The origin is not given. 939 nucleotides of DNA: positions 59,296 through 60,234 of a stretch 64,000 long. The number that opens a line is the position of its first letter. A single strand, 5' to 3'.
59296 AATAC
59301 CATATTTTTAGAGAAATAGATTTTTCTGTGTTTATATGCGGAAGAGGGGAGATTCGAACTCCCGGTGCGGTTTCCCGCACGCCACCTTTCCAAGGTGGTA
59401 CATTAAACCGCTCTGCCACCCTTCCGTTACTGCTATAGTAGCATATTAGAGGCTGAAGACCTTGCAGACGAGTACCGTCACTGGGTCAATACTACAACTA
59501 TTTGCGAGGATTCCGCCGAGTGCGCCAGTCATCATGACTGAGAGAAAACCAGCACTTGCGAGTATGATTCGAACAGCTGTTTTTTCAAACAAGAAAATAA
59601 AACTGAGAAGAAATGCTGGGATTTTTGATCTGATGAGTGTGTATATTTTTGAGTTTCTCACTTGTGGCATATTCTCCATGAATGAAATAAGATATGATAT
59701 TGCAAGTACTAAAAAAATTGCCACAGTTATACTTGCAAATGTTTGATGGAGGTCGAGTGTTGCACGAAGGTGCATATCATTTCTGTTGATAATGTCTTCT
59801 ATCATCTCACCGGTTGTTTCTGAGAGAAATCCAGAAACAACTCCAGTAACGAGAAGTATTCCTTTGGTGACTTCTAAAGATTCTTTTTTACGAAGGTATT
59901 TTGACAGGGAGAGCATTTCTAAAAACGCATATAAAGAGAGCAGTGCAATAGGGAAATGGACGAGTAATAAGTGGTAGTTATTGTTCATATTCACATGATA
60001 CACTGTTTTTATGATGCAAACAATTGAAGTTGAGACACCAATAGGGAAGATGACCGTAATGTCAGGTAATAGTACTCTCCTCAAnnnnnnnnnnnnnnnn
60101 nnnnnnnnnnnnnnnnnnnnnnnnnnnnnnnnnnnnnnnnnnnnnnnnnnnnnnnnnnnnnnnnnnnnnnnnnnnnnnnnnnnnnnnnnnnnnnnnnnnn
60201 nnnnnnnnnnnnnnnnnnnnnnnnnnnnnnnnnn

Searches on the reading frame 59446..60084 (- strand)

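Call 3: search_protein_families(library=pfam, proteins=[window:59446-60084:-], max_evalue=0.01)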
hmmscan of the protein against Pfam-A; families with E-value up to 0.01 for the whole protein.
window:59446-60084:- (212 aa): 1 family
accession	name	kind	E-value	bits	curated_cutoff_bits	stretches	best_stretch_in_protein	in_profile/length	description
PF09990.14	DUF2231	-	0.0061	17.1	26.4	1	38-194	5-130/139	Predicted membrane protein (DUF2231)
